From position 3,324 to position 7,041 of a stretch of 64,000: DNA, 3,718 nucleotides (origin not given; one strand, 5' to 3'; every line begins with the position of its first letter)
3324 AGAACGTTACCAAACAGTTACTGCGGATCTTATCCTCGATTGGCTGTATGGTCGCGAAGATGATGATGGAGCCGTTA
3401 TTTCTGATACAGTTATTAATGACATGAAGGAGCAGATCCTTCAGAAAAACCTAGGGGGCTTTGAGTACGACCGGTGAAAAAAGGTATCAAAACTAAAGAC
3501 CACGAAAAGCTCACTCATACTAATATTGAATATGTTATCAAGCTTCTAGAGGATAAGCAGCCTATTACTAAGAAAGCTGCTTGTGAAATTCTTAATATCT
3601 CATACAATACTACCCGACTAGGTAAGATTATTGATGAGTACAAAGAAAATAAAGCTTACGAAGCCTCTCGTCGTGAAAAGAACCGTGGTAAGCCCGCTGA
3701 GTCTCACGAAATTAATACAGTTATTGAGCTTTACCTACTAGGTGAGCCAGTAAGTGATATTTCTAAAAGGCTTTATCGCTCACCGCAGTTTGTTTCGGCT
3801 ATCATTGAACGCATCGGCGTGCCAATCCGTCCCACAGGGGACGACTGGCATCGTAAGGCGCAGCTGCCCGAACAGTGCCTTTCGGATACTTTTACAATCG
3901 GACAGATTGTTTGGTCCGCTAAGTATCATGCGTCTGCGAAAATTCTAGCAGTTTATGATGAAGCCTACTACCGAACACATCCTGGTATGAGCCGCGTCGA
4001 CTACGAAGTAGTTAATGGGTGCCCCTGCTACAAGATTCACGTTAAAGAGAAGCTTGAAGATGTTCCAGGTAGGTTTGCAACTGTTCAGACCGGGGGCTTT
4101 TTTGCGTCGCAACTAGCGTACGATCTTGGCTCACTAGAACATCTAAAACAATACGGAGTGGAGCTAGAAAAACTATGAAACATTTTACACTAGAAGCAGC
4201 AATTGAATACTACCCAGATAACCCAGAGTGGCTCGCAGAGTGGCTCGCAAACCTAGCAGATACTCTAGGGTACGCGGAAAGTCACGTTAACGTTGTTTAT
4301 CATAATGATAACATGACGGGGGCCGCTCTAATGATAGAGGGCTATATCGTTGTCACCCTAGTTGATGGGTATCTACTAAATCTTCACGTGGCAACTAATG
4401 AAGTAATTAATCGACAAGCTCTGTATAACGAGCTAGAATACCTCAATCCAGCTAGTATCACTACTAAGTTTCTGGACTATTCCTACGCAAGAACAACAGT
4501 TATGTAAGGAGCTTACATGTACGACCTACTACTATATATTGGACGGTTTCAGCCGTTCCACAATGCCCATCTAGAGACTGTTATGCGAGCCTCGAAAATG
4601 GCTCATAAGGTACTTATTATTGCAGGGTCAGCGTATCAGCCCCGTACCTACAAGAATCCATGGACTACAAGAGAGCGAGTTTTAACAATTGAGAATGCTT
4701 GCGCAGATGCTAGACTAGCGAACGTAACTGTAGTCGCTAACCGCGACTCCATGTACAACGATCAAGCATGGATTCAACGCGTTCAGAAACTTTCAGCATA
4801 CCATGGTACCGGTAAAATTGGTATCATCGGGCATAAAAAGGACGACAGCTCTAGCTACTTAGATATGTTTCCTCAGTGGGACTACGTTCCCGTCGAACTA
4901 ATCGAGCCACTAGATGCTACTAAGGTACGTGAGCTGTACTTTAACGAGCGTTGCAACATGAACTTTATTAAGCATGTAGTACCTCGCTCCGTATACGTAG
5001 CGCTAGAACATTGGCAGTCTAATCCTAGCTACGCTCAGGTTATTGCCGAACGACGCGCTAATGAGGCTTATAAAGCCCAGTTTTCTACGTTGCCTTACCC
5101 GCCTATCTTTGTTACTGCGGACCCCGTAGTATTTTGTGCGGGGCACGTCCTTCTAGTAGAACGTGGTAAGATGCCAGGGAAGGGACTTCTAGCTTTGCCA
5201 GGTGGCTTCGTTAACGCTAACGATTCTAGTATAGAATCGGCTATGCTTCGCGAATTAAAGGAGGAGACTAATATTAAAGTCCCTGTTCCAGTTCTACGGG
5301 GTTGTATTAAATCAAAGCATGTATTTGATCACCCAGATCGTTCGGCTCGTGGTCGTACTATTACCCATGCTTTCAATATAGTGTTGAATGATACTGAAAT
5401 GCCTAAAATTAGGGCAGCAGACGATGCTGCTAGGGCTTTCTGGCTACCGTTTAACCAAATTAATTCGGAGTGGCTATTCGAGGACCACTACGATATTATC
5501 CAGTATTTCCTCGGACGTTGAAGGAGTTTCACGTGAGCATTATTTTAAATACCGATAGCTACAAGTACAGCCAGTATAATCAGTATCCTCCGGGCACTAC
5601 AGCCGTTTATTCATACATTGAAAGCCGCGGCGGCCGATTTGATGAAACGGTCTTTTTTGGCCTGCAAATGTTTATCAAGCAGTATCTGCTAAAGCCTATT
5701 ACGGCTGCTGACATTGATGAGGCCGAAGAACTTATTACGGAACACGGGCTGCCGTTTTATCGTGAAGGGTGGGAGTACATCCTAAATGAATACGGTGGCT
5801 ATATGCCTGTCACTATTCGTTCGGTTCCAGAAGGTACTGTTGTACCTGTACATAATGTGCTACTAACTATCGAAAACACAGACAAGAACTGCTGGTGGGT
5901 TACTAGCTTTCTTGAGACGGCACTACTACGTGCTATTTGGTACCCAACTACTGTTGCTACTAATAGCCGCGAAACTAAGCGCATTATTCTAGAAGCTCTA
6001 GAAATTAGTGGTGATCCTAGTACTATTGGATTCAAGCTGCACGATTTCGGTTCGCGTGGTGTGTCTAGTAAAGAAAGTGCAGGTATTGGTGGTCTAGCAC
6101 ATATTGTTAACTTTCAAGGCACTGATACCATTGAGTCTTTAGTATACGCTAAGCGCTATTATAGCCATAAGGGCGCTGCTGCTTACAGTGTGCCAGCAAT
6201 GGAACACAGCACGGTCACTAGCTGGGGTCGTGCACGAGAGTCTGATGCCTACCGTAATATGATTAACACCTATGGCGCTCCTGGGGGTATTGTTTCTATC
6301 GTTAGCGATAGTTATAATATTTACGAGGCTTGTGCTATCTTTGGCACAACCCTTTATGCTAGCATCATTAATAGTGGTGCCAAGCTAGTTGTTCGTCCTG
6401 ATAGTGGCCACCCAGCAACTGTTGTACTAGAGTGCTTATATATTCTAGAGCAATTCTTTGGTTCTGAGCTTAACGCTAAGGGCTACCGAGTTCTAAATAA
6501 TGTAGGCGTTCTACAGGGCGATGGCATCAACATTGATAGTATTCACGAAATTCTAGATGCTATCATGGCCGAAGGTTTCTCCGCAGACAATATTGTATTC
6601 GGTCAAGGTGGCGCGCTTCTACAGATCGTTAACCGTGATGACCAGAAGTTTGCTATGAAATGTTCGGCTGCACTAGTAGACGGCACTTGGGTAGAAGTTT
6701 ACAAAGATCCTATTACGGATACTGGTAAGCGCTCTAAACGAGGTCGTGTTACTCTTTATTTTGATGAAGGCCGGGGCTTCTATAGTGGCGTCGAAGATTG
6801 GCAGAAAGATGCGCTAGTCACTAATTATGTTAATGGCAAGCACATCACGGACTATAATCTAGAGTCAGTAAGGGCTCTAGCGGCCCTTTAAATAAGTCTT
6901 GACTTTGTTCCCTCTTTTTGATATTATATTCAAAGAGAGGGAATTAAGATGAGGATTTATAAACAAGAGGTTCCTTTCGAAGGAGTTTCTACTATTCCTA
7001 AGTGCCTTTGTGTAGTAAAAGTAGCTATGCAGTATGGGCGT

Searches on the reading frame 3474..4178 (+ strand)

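Call 20: search_protein_families(library=phrogs, proteins=[window:3474-4178:+], max_evalue=0.00001)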
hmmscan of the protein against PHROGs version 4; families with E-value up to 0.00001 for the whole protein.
window:3474-4178:+ (234 aa): 1 family
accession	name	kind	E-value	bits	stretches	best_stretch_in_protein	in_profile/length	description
phrog_3611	-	DNA, RNA and nucleotide metabolism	4.6e-44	151.3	1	6-167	5-166/230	helicase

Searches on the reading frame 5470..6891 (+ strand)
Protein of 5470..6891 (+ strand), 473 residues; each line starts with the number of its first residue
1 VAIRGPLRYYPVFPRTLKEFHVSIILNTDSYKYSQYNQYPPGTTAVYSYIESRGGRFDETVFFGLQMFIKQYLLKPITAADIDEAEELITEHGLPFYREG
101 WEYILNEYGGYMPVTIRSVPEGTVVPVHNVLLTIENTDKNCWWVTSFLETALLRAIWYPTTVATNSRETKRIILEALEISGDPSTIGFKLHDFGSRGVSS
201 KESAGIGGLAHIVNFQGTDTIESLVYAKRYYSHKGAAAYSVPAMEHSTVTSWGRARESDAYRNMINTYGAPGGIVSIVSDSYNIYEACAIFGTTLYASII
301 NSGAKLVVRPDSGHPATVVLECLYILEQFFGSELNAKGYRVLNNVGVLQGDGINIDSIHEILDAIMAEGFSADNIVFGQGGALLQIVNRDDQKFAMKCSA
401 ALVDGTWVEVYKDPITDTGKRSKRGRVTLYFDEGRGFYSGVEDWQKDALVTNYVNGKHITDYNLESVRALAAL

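Call 19: search_protein_families(library=phrogs, proteins=[window:5470-6891:+], max_evalue=0.00001)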
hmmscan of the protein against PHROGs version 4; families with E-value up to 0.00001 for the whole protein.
window:5470-6891:+ (473 aa): 4 families
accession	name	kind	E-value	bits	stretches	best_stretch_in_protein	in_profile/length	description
phrog_448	-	other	1.4e-153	513.4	1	21-471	12-493/500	nicotinamide phosphoribosyl transferase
phrog_16547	-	other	1.7e-67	228.9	1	22-302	8-311/315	nicotinamide phosphoribosyl transferase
phrog_15800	-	other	3.2e-34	119.9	2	325-434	162-272/322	nicotinamide phosphoribosyl transferase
phrog_12872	-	other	3e-21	76.7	2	327-428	384-487/547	nicotinamide phosphoribosyl transferase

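Call 44: find_related_loci(query=window:5470-6888:+, collection=viral_contigs, flank=10000)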
Query window:5470-6888:+ (473 aa) in viral_contigs; peptide patterns used: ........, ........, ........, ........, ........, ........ (x = any residue, [..] = any of these).
99 stretches matched a pattern; 89 encode a relative of the query (tblastn E <= 1e-3); the best 80 are kept; 80 distinct loci.
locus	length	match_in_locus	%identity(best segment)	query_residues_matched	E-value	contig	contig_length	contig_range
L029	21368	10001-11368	67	18-473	0e+0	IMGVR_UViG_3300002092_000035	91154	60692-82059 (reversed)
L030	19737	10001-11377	68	18-473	0e+0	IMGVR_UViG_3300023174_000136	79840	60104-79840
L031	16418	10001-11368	67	18-473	0e+0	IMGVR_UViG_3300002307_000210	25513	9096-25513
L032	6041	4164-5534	67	23-473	0e+0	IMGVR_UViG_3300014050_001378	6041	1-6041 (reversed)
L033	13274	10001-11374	66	23-469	0e+0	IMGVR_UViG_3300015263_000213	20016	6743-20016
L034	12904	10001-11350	67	23-461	0e+0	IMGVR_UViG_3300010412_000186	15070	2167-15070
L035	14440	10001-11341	66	23-469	0e+0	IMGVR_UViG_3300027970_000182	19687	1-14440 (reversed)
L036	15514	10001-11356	68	23-473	0e+0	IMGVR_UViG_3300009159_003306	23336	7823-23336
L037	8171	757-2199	63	15-473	0e+0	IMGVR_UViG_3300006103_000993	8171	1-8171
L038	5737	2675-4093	64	23-473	0e+0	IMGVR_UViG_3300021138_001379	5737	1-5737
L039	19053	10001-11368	64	23-471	0e+0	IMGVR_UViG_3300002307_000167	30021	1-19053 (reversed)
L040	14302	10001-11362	66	23-473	0e+0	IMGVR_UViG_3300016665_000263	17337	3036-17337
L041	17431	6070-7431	65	23-473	0e+0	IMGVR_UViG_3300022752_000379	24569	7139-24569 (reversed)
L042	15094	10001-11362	65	23-473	0e+0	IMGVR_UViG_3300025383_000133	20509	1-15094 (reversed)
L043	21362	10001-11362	64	23-473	0e+0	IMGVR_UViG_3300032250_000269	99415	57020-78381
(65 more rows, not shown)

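Call 47: find_related_loci(query=window:5470-6888:+, collection=metagenome_contigs, flank=10000)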
Query window:5470-6888:+ (473 aa) in metagenome_contigs; peptide patterns used: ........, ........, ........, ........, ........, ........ (x = any residue, [..] = any of these).
312 stretches matched a pattern; 251 encode a relative of the query (tblastn E <= 1e-3); the best 80 are kept; 80 distinct loci.
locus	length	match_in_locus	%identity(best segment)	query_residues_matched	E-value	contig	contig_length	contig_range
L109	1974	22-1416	67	15-473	0e+0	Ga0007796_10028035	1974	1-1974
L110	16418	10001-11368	67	18-473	0e+0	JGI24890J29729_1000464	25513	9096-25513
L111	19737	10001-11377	68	18-473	0e+0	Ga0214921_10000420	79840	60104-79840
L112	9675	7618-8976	66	23-473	0e+0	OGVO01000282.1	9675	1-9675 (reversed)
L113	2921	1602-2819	73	23-429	0e+0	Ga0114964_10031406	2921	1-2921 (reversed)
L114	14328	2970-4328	66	23-473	0e+0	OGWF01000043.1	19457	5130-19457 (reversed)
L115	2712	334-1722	66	23-473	0e+0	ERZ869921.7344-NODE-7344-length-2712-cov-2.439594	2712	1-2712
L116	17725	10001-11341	66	23-469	0e+0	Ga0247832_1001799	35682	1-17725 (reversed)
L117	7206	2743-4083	66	23-469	0e+0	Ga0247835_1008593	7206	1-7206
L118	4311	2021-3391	66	23-469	0e+0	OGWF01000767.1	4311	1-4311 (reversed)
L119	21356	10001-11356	68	23-473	0e+0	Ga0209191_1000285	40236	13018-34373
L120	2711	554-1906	66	23-473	0e+0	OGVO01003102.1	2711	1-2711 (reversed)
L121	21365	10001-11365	65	23-473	0e+0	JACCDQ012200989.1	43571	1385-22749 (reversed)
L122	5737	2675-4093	64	23-473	0e+0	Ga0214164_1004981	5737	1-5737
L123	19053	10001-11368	64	23-471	0e+0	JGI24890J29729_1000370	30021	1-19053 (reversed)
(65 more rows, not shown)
